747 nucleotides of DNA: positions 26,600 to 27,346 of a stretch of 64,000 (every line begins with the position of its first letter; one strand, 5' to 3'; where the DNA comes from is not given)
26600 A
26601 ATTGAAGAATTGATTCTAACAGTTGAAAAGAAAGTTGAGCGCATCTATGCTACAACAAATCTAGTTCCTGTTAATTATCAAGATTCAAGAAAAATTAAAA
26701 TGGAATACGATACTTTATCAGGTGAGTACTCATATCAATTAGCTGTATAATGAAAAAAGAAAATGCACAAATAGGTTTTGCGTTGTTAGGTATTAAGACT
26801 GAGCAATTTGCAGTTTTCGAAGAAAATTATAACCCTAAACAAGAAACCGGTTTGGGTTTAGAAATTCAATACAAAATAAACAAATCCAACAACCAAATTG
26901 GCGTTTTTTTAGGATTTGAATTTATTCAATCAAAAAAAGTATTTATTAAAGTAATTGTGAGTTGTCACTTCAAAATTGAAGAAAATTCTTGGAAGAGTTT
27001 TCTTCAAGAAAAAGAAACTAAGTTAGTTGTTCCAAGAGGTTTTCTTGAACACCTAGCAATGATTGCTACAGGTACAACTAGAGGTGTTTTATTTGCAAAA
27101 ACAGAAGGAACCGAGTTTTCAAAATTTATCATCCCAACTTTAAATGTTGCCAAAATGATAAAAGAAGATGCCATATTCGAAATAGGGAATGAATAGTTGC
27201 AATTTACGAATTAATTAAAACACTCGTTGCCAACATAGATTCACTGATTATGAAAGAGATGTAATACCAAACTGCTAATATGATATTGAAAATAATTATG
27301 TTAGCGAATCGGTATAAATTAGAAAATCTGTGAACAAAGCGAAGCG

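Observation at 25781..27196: Candidate tripartite toxin-antitoxin-chaperone (TAC) cassette inserted in the phosphatase locus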

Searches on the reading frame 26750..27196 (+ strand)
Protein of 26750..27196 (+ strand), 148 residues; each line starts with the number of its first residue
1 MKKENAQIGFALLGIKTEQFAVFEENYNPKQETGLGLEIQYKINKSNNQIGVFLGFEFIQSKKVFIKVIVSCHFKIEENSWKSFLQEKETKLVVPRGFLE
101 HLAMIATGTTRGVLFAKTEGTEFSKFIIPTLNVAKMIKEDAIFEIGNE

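Call 3: search_protein_families(library=pfam, proteins=[window:26750-27196:+], max_evalue=1)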
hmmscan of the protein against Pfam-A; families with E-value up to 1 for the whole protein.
window:26750-27196:+ (148 aa): 2 families
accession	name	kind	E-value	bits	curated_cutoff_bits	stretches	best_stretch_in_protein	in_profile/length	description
PF07064.19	RIC1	-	0.02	14.9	27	1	56-86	63-93/176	RIC1 C-terminal alpha solenoid region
PF19362.4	DUF5938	-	0.029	14.4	27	1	53-117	25-89/234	Family of unknown function (DUF5938)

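Call 4: search_protein_families(library=ncbifam, proteins=[window:26750-27196:+], max_evalue=1)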
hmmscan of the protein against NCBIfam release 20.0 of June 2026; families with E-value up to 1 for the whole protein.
window:26750-27196:+ (148 aa): 0 families

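Call 5: search_protein_families(library=padloc, proteins=[window:26750-27196:+], max_evalue=1)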
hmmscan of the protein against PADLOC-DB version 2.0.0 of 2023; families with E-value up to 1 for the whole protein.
window:26750-27196:+ (148 aa): 1 family
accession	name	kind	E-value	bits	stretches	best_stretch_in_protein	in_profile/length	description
PDLC04763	PDC-M64C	-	2.7e-13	48.6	1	15-139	18-142/146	-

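Call 7: search_solved_structures(query=window:26750-27196:+, max_evalue=10, show_alignments=2)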
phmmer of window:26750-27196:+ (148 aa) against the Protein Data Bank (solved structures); distinct sequences matched with E-value up to 10: 1.
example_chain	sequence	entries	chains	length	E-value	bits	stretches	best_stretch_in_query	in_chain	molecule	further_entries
8t4b_L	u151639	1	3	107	2.2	11.7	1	63-110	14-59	RM_N332_32 light chain Fv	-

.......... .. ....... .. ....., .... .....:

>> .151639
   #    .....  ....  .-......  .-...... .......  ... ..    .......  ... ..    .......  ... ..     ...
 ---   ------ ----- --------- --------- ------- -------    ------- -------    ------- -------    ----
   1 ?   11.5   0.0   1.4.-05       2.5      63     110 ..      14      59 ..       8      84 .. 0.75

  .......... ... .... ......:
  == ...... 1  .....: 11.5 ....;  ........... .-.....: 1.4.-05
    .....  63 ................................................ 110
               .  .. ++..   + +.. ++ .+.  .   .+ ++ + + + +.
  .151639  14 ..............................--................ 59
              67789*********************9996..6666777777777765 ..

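Call 8: search_protein_families(library=phrogs, proteins=[window:26750-27196:+], max_evalue=1)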
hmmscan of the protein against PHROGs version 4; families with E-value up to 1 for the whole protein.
window:26750-27196:+ (148 aa): 1 family
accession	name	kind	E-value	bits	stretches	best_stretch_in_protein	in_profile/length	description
phrog_21664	-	unknown function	0.023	16.1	1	23-140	16-129/132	-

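Call 9: find_homologous_proteins(query=window:26750-27196:+, max_evalue=0.001)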
Query window:26750-27196:+ (148 aa): 423 proteins with E <= 0.001 among 442 candidates; the best 120 are listed.
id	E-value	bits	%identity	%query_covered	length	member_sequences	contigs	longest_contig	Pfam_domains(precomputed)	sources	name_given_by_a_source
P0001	2.6e-89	314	100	100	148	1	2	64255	-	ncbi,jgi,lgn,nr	ncbi:MAG: hypothetical protein EHM93_08180 [Bacteroidales bacterium]|nr:MAG: hypothetical protein EH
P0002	9.2e-68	245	75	99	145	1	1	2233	-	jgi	jgi:hypothetical protein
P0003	1.3e-67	244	77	98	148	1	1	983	-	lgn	-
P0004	1.5e-67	244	75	99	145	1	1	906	-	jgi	jgi:hypothetical protein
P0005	2.0e-67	244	75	100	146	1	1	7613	-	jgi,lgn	jgi:hypothetical protein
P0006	2.1e-67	243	75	100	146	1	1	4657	-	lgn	-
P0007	2.3e-67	243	73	99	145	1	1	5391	-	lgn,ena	-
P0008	2.6e-67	243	74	100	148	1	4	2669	-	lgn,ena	-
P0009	3.1e-67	243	76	99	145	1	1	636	-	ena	-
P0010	3.3e-67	243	76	99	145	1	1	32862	-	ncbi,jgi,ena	jgi:hypothetical protein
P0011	4.6e-67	242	76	99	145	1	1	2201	-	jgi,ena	-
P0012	5.5e-67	242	76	99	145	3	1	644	-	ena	-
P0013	2.2e-66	240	74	100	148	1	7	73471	-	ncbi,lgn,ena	-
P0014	2.8e-66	240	73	99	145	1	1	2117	-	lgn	-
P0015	3.0e-66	240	72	98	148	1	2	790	-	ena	-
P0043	2.3e-64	234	71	100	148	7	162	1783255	-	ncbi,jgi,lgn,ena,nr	ncbi:MAG: hypothetical protein ACOX32_05570 [Bacteroidaceae bacterium]|jgi:hypothetical protein|nr:h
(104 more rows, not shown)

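Call 17: search_solved_structures(query=A1, max_evalue=10, show_alignments=2)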
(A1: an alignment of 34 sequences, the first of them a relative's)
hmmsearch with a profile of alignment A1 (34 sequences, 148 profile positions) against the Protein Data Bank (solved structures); distinct sequences matched with E-value up to 10: 0.

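Call 20: find_encoding_contigs(protein=P0043, flank=6000, max_places=6)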
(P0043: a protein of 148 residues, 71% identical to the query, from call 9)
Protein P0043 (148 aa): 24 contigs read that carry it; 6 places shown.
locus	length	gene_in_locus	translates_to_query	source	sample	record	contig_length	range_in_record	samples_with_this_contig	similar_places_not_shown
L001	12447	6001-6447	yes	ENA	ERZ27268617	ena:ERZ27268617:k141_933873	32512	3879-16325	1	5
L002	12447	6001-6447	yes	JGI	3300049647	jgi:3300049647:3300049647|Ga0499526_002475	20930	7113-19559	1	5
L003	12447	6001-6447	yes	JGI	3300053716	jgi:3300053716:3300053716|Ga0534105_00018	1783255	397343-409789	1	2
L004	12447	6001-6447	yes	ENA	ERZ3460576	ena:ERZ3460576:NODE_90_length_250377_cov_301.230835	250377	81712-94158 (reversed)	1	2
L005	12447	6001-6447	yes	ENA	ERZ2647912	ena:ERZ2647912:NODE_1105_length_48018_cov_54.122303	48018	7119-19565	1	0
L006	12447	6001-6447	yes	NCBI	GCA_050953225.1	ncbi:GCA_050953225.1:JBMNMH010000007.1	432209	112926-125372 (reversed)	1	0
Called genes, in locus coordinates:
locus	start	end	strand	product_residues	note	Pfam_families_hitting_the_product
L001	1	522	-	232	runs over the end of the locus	PF14289:DUF4369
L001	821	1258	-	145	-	-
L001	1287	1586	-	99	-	PF04977:DivIC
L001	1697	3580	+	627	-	PF05496:RuvB_N (faint), PF13177:DNA_pol3_delta2, PF13401:AAA_22 (faint), PF00004:AAA, PF21960:RCF1-5-like_lid (weak), PF22608:DNAX_ATPase_lid, PF28557:DUF8439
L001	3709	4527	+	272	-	PF04383:KilA-N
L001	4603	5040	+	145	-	-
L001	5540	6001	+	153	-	PF01381:HTH_3, PF12844:HTH_19 (weak)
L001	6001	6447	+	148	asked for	-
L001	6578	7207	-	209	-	PF02592:Vut_1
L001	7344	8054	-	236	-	PF01066:CDP-OH_P_transf (weak)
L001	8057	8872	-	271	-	PF19576:Acyltransf_2, PF01553:Acyltransferase (weak)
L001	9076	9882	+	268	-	PF17194:AbiEi_3_N, PF11459:AbiEi_3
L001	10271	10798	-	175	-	PF13302:Acetyltransf_3, PF13420:Acetyltransf_4 (weak), PF00583:Acetyltransf_1, PF13508:Acetyltransf_7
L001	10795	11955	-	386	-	PF00535:Glycos_transf_2, PF10111:Glyco_tranf_2_2 (faint), PF13641:Glyco_tranf_2_3, PF13632:Glyco_trans_2_3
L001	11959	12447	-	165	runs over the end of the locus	-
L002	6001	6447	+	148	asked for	-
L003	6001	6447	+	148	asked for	-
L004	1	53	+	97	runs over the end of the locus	PF12844:HTH_19, PF13560:HTH_31, PF01381:HTH_3, PF13443:HTH_26 (weak)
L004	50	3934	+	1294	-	PF02384:N6_Mtase, PF07669:Eco57I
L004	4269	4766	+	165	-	PF13302:Acetyltransf_3, PF00583:Acetyltransf_1, PF13673:Acetyltransf_10, PF13508:Acetyltransf_7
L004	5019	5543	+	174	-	-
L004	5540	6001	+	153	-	PF01381:HTH_3, PF12844:HTH_19 (weak)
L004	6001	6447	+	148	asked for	-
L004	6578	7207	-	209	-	PF02592:Vut_1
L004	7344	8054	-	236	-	PF01066:CDP-OH_P_transf (weak)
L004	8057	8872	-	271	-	PF19576:Acyltransf_2, PF01553:Acyltransferase (weak)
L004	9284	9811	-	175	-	PF13302:Acetyltransf_3, PF13420:Acetyltransf_4 (weak), PF00583:Acetyltransf_1, PF13508:Acetyltransf_7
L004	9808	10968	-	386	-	PF00535:Glycos_transf_2, PF10111:Glyco_tranf_2_2 (faint), PF13641:Glyco_tranf_2_3, PF13632:Glyco_trans_2_3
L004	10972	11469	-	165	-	-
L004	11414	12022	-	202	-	PF21176:RecR_HhH, PF02132:RecR_ZnF, PF13662:Toprim_4, PF01751:Toprim (weak)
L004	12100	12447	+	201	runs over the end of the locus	PF03193:RsgA_GTPase (faint), PF01926:MMR_HSR1, PF02421:FeoB_N, PF00350:Dynamin_N (faint)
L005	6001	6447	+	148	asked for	-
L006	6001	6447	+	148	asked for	-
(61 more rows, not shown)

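Call 24: search_protein_representatives(alignment_id=A1)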
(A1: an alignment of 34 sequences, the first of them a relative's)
Query: 34 sequences, 148 profile positions. Proteins with E-value up to 0.001 (for the whole library): 1176; up to 1e-10: 693; up to 1e-30: 112. The best 150 are listed.
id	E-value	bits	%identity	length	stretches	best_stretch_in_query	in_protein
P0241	2.1e-59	216.3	-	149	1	1-146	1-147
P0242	2.9e-56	206.0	-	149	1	1-147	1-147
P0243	9.2e-54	197.9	-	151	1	1-146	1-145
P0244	7.9e-51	188.4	-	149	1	3-146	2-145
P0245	4.1e-49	182.9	-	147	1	2-145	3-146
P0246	3.8e-45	170.0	-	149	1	5-144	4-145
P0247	8.8e-44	165.6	-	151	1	1-144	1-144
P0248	1.9e-43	164.5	-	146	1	4-146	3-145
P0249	2.0e-43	164.4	-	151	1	5-146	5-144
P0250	3.6e-43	163.6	-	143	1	4-145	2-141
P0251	1.5e-42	161.6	-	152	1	1-145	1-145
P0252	6.5e-42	159.5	-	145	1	2-144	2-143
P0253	6.8e-42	159.4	-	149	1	5-147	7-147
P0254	1.3e-41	158.5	-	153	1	4-145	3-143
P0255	2.1e-41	157.8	-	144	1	6-146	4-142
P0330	1.3e-31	126.0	-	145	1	5-143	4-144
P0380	1.4e-29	119.4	-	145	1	7-145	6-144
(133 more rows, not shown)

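Call 30: search_solved_structures(query=A3, max_evalue=10, show_alignments=3)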
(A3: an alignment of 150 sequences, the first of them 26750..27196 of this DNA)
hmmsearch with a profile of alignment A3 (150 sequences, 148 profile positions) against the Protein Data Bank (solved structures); distinct sequences matched with E-value up to 10: 0.

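Call 35: predict_structure(alignment_id=A3)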
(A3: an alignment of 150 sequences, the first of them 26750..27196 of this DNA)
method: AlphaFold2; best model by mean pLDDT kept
length: 148 residues; sequences in the alignment: 150
mean_pLDDT: 96.1   pTM: 0.88
mean pLDDT of the five models: 96.1, 95.9, 95.7, 95.5, 95.4
residues with pLDDT >= 90: 136; 70-90: 10; 50-70: 2; < 50: 0
segments of 3 or more residues with pLDDT < 50: none
pLDDT, mean of each block of 10 residues (from residue 1): 85 99 98 98 98 99 98 98 92 97 98 99 98 96 87
secondary structure, 60 per line:
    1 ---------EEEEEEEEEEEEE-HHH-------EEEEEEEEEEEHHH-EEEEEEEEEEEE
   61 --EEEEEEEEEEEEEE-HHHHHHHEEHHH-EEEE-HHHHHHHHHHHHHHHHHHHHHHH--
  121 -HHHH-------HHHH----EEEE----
elements in order: E10-22 E34-44 E49-60 E63-76 H78-84 E91-94 H96-118 H122-125 H133-136 E141-144

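Call 39: fold_search(model_id=the predicted structure, library=pdb)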
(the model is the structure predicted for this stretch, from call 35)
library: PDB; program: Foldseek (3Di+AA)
matches with E <= 10: 1005; with E <= 0.001: 11
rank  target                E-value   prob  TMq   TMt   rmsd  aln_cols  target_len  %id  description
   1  2o2a_A                2.0e-04  1.00  0.34  0.39   9.0       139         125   14  The crystal structure of a protein of unknown function from Streptococcus agalactiae (released 2006-12-26)
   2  2o2a_B                2.5e-04  1.00  0.36  0.40   8.8       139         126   15  The crystal structure of a protein of unknown function from Streptococcus agalactiae (released 2006-12-26)
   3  2o2a_D                2.7e-04  1.00  0.35  0.40   9.0       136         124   15  The crystal structure of a protein of unknown function from Streptococcus agalactiae (released 2006-12-26)
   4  1fx3_C                3.4e-04  1.00  0.60  0.62   4.3       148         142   11  CRYSTAL STRUCTURE OF H. INFLUENZAE SECB (released 2000-12-06)
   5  1qyn_D                3.6e-04  1.00  0.58  0.63   4.6       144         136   11  Crystal Structure of SecB from Escherichia coli (released 2003-12-09)
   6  1qyn_B                3.6e-04  1.00  0.58  0.64   4.4       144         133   11  Crystal Structure of SecB from Escherichia coli (released 2003-12-09)
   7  5mtw_C                3.8e-04  1.00  0.40  0.42   6.2       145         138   11  Mycobacterium tuberculosis Rv1957 SecB-like chaperone in complex with a ChAD peptide from Rv1956 HigA1 antitoxin (released 2018-10-24)
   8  5mtw_D                4.0e-04  1.00  0.46  0.49   5.5       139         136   12  Mycobacterium tuberculosis Rv1957 SecB-like chaperone in complex with a ChAD peptide from Rv1956 HigA1 antitoxin (released 2018-10-24)
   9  5mtw_B                6.3e-04  1.00  0.44  0.46   5.9       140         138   13  Mycobacterium tuberculosis Rv1957 SecB-like chaperone in complex with a ChAD peptide from Rv1956 HigA1 antitoxin (released 2018-10-24)
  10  1qyn_C                6.6e-04  1.00  0.59  0.66   4.8       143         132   11  Crystal Structure of SecB from Escherichia coli (released 2003-12-09)
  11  1qyn_A                6.6e-04  1.00  0.59  0.64   3.9       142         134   11  Crystal Structure of SecB from Escherichia coli (released 2003-12-09)
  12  2hng                  1.1e-03  0.99  0.34  0.38   8.9       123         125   14  The Crystal Structure of Protein of Unknown Function SP1558 from Streptococcus pneumoniae (released 2006-08-15)
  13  5mtw_A                1.2e-03  1.00  0.42  0.44   6.4       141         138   15  Mycobacterium tuberculosis Rv1957 SecB-like chaperone in complex with a ChAD peptide from Rv1956 HigA1 antitoxin (released 2018-10-24)
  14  1pn2_D                2.1e-02  0.69  0.31  0.19  17.9       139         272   14  Crystal structure analysis of the selenomethionine labelled 2-enoyl-CoA hydratase 2 domain of Candida tropicalis multi (released 2004-04-13)
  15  1pn4_D                3.1e-02  0.47  0.27  0.16  17.9       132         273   17  Crystal structure of 2-enoyl-CoA hydratase 2 domain of Candida tropicalis multifunctional enzyme type 2 complexed with (released 2004-04-13)
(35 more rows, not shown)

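Call 47: find_related_loci(query=A1, collection=genome_contigs, flank=6000)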
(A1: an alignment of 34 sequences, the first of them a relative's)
Query A1 (148 aa) in genome_contigs; peptide patterns used: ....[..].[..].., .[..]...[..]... (x = any residue, [..] = any of these).
599 stretches matched a pattern (row limit reached: there are more); 32 encode a relative of the query (tblastn E <= 1e-3); 32 distinct loci.
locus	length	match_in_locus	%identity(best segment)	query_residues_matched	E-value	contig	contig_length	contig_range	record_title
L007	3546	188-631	69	1-148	6e-70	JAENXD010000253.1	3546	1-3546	MAG: Flavobacteriaceae bacterium isolate 5_8_m_bin18 k141_579945_length_3546_cov_310.8758, whole genome shotgun sequence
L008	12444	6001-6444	70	1-148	2e-69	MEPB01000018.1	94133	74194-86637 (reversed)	MAG: Bacteroidetes bacterium RIFCSPLOWO2_12_FULL_35_15 rifcsplowo2_12_scaffold_135, whole genome shotgun sequence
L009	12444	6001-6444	70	1-148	5e-68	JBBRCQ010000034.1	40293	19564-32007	MAG: Bacteroidales bacterium isolate Co_metawrap_2410 Cmw_2410_k141_22568670_length_40293_cov_21.9242, whole genome shot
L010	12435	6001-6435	71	1-145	2e-67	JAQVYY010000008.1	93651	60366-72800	MAG: Bacteroidales bacterium isolate STF2_160 NODE_338_length_93651_cov_7.813780_Sandtown_F2, whole genome shotgun seque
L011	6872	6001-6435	68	1-145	4e-67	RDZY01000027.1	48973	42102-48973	MAG: Sphingobacteriia bacterium isolate PH2015_03U_37_29 PH2015_03U_scaffold_103, whole genome shotgun sequence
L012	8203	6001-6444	67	1-148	6e-67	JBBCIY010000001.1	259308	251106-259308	MAG: Crocinitomicaceae bacterium isolate MAG_CPA_11 P10A_000000031928, whole genome shotgun sequence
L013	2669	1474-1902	68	1-145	4e-66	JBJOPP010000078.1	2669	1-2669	MAG: Bacteroidota bacterium isolate whiteclaycreek1_2019_sw_WHONDRS-S19S_0037_B_bin.30 scaffold_1354453, whole genome sh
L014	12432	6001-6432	68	1-146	5e-65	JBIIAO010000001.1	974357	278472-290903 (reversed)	MAG: Flavobacteriales bacterium isolate ME2000-05-25pf_3300042154_group1_bin39 Rohwer_bin963_scaffold_1_c1, whole genome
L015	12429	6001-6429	70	1-145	6e-65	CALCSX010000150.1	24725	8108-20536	MAG TPA_asm: uncultured Saprospiraceae bacterium isolate SRR6425777_bin.3_CONCOCT_v1.1_MAG genome assembly, contig: ERZ1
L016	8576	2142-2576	67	1-147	2e-64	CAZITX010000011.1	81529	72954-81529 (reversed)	MAG TPA_asm: uncultured Muribaculaceae bacterium isolate SRP241326_co1_340 genome assembly, contig: NODE_533_length_8152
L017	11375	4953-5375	66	1-143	2e-62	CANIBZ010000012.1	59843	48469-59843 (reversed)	MAG: Flavobacteriales bacterium isolate RE-9nov16-158 genome assembly, contig: RE-9nov16-C742, whole genome shotgun sequ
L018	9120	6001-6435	65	1-145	2e-62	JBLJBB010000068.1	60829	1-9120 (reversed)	MAG: Bacteroidales bacterium isolate FCR3224_Bin.10_lim Bin.10.NODE_88_length_60829_cov_10.252641, whole genome shotgun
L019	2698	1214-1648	65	1-145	1e-62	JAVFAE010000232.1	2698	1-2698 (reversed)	MAG: Weeksellaceae bacterium isolate BF4_82 NODE_165694_length_2698_cov_4.754959_Biofilm4, whole genome shotgun sequence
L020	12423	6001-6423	64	1-143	3e-61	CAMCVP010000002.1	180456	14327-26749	MAG: Chryseobacterium gleum isolate ME-21oct19-126 genome assembly, contig: ME-21oct19-C62, whole genome shotgun sequenc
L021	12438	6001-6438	65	3-148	1e-60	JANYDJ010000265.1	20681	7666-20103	MAG: Flavobacteriaceae bacterium isolate 336R_metabinner_54 336R_k141_875129, whole genome shotgun sequence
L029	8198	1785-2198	54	4-143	1e-47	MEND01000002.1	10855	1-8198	MAG: Bacteroidetes bacterium GWA2_31_9 gwa2_scaffold_10034, whole genome shotgun sequence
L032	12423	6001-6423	42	8-148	1e-37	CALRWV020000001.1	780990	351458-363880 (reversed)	MAG: Prosthecochloris vibrioformis isolate JJ-LAS36-244-4-mx-bin630 genome assembly, contig: JJ-LAS36-244-C1, whole geno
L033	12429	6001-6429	38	1-145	2e-35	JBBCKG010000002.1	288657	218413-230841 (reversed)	MAG: Agriterribacter sp. isolate MAG_CPB_27 P10B_000000005314, whole genome shotgun sequence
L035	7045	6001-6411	44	7-144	2e-35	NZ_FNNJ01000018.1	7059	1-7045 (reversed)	Lutibacter oricola strain DSM 24956, whole genome shotgun sequence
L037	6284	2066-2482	39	1-140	2e-29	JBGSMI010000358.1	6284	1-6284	MAG: Ferruginibacter sp. isolate JTS-AC227 k141_4034056, whole genome shotgun sequence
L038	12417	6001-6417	37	1-140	1e-23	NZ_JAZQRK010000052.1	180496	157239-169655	MAG: Chryseobacterium sp. isolate T1900045231_TH20190001.MAGScoT_cleanbin_000007 SGB_5408_k141_176415, whole genome shot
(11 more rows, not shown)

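Call 52: search_protein_families(library=pfam, alignment_id=A4, max_evalue=0.00001)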
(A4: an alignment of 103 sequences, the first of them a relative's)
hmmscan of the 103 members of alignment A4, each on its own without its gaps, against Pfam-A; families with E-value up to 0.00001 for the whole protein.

A. member 1, L004:4269-4766:+ (165 aa): 4 families
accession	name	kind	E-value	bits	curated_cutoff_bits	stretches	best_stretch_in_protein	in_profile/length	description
PF00583.31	Acetyltransf_1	-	1.9e-19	70.5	20.7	1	35-139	14-116/116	Acetyltransferase (GNAT) family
PF13508.13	Acetyltransf_7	-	5.7e-15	55.9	27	1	55-140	3-83/84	Acetyltransferase (GNAT) domain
PF13673.13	Acetyltransf_10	-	6.6e-10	39.5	23.6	1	42-147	19-115/128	Acetyltransferase (GNAT) domain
PF13302.13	Acetyltransf_3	-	1.1e-08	36.4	25.4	1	37-140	32-138/138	Acetyltransferase (GNAT) domain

B. families by the number of members that match (of 103 scanned): 111 families (the first 25 are shown)
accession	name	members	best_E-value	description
PF04851.21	ResIII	6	3.8e-40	Type III restriction enzyme, res subunit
PF00270.35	DEAD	6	1.2e-25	DEAD/DEAH box helicase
PF18766.7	SWI2_SNF2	5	2.6e-62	SWI2/SNF2 ATPase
PF04313.20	HSDR_N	5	3.7e-39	Type I restriction enzyme R protein N terminus (HSDR_N)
PF01420.25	Methylase_S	5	1.4e-32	Type I restriction modification DNA specificity domain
PF12008.13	EcoR124_C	4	1.7e-69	Type I restriction and modification enzyme - subunit R C terminal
PF22679.2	T1R_D3-like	4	5.5e-59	Type I restriction enzyme subunit R domain 3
PF02384.22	N6_Mtase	3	5.8e-113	N-6 DNA Methylase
PF07669.17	Eco57I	3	4.2e-30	Eco57I restriction-modification methylase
PF00271.37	Helicase_C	3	1.9e-24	Helicase conserved C-terminal domain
PF18962.6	Por_Secre_tail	3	1.4e-10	Secretion system C-terminal sorting domain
PF12161.14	HsdM_N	2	3.9e-21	HsdM N-terminal domain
PF02661.23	Fic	2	1.2e-12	Fic/DOC family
PF00202.27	Aminotran_3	1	3.9e-120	Aminotransferase class-III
PF01642.28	MM_CoA_mutase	1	9.1e-112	Methylmalonyl-CoA mutase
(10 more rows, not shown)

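Call 53: search_protein_families(library=padloc, alignment_id=A4, max_evalue=0.00001)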
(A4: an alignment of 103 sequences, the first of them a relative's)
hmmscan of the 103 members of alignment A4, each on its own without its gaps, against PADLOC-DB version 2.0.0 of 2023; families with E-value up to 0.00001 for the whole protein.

A. member 1, L004:4269-4766:+ (165 aa): 0 families

B. families by the number of members that match (of 103 scanned): 457 families (the first 25 are shown)
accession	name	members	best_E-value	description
PDLC03624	REase_MTase_IIG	7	2.8e-268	Type IIG restriction enzyme-methyltransferase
PDLC03087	Specificity_I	6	2.2e-120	Type I specificity subunit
PDLC03032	MTase_I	6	1.6e-90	Type I methyltransferase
PDLC03165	Specificity_I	6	1.2e-86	Type I specificity subunit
PDLC03179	Specificity_I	6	3e-59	Type I specificity subunit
PDLC03156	Specificity_I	6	5.4e-48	Type I specificity subunit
PDLC03101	Specificity_I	6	3.1e-45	Type I specificity subunit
PDLC04137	mad5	6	9.9e-40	mads_5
PDLC03119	Specificity_I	6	2.2e-35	Type I specificity subunit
PDLC03099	Specificity_I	6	5.5e-35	Type I specificity subunit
PDLC03162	Specificity_I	6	1.6e-34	Type I specificity subunit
PDLC03072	Specificity_I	6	4.2e-33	Type I specificity subunit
PDLC03154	Specificity_I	6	2.8e-32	Type I specificity subunit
PDLC03100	Specificity_I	6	3.7e-32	Type I specificity subunit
PDLC03107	Specificity_I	6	4.8e-32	Type I specificity subunit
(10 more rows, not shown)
